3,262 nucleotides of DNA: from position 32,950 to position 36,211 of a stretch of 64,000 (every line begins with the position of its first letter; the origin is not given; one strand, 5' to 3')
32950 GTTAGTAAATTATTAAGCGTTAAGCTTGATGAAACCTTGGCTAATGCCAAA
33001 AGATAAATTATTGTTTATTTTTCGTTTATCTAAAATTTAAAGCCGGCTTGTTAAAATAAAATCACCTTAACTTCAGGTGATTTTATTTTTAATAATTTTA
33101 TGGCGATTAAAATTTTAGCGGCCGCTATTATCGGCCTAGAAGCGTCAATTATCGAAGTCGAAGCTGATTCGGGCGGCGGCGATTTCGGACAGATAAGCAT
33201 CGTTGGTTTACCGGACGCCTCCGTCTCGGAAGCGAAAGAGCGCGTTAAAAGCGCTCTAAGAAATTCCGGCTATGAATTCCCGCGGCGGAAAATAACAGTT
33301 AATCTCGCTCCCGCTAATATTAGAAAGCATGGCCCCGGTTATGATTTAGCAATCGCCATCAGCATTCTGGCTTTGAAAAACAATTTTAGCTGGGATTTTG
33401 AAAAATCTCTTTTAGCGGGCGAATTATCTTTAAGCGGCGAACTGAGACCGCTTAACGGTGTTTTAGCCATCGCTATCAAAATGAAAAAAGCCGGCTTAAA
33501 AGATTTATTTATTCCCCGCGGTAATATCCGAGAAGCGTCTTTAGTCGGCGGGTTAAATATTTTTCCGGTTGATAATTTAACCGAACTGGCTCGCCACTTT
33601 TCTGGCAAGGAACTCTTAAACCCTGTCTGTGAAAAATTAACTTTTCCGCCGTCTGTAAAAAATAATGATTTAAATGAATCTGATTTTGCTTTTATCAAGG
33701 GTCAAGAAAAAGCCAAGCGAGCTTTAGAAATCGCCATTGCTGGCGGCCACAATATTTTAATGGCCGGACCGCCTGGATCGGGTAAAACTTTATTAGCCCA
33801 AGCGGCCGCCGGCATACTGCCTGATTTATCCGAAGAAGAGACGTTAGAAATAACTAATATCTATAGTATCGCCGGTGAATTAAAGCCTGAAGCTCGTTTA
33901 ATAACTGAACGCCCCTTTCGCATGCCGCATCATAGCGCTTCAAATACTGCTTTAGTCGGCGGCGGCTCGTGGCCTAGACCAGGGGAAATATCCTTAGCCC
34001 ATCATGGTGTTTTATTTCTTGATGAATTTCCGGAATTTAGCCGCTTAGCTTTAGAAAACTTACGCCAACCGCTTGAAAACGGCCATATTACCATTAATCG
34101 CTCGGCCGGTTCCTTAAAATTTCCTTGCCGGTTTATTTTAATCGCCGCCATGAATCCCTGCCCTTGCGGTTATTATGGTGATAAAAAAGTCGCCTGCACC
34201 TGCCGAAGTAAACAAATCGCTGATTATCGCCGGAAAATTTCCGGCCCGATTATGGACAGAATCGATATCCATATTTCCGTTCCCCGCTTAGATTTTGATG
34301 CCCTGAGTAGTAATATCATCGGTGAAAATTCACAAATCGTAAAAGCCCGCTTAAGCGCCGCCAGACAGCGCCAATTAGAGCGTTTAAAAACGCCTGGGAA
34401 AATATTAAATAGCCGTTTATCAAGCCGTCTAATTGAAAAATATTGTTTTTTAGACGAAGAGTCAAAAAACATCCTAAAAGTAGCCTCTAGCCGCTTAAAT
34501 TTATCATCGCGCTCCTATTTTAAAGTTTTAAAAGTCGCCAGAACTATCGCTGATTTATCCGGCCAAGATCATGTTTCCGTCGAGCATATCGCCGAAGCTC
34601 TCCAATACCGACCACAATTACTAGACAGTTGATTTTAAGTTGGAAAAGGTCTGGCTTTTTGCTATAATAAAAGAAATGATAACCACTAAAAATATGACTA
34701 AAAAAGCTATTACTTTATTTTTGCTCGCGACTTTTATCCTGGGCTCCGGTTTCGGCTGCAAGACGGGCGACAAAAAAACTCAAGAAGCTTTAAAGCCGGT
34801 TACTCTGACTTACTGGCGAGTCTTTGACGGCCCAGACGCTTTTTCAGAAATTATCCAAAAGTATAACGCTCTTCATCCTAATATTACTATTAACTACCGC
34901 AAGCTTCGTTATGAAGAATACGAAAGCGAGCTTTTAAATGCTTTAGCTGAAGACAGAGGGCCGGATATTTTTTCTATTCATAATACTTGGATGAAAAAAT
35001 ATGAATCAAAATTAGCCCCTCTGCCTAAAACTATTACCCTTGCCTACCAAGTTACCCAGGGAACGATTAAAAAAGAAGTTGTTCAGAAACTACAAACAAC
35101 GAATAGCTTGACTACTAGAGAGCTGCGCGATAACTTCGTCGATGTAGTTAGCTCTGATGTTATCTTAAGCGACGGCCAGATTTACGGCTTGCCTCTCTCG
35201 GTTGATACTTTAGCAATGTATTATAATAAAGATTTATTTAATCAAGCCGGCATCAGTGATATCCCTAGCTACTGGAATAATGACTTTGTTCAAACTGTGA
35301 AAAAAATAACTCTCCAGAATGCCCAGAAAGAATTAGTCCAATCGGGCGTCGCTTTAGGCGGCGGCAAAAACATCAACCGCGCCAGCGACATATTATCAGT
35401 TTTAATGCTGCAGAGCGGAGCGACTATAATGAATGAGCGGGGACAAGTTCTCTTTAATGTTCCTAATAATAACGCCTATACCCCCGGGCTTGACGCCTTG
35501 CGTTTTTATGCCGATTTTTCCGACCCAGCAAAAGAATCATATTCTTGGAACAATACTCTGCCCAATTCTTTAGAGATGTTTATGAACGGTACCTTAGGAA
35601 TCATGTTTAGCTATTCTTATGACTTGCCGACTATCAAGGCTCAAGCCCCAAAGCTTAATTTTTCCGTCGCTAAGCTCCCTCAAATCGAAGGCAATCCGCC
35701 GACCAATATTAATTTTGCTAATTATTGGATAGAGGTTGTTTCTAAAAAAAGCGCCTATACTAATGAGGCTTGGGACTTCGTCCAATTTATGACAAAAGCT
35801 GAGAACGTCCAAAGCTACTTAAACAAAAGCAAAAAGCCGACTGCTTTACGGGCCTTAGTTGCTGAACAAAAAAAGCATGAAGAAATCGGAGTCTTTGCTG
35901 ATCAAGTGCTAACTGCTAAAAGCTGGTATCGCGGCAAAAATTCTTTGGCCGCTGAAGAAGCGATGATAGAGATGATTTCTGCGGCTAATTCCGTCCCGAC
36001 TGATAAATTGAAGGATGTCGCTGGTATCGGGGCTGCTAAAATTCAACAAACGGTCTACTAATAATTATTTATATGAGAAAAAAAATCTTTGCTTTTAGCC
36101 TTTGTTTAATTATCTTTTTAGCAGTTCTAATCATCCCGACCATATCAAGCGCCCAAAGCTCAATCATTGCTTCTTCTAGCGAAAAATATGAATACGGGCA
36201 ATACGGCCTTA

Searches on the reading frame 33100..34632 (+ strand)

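Call 90: search_protein_families(library=pfam, proteins=[window:33100-34632:+], max_evalue=0.001)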
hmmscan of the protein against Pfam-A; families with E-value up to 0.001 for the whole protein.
window:33100-34632:+ (510 aa): 8 families
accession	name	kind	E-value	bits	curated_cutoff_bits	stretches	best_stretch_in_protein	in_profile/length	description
PF01078.27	Mg_chelatase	-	1.2e-93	312.7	20.3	1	195-399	1-204/207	Magnesium chelatase, subunit ChlI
PF13541.12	ChlI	-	3.6e-41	140.3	27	1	21-142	2-121/121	Subunit ChlI of Mg-chelatase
PF13335.12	Mg_chelatase_C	-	2.5e-29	102.1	26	1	408-504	1-94/94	Magnesium chelatase, subunit ChlI C-terminal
PF07728.20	AAA_5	-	2e-08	34.8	22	1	218-355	1-125/139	AAA domain (dynein-related subfamily)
PF00493.29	MCM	-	2.2e-07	30.7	23.3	1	294-364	114-184/224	MCM P-loop domain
PF05362.19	Lon_C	-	7.2e-06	26.1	21.1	1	40-160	68-195/205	Lon protease (S16) C-terminal proteolytic domain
PF00158.32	Sigma54_activat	-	5.2e-05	23.4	20.2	1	205-345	11-137/168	Sigma-54 interaction domain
PF00004.35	AAA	-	0.00045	21.1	21.2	0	219-240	1-22/131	ATPase family associated with various cellular activities (AAA)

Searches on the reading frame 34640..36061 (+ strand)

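Call 90: search_protein_families(library=pfam, proteins=[window:34640-36061:+], max_evalue=0.001)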
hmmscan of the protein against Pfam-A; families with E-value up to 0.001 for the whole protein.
window:34640-36061:+ (473 aa): 2 families
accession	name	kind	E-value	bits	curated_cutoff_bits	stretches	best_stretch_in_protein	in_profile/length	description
PF01547.30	SBP_bac_1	-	3.9e-33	116.2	26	1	65-390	5-306/307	Bacterial extracellular solute-binding protein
PF13416.11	SBP_bac_8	-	1.8e-25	90.8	27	1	71-403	2-262/279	Bacterial extracellular solute-binding protein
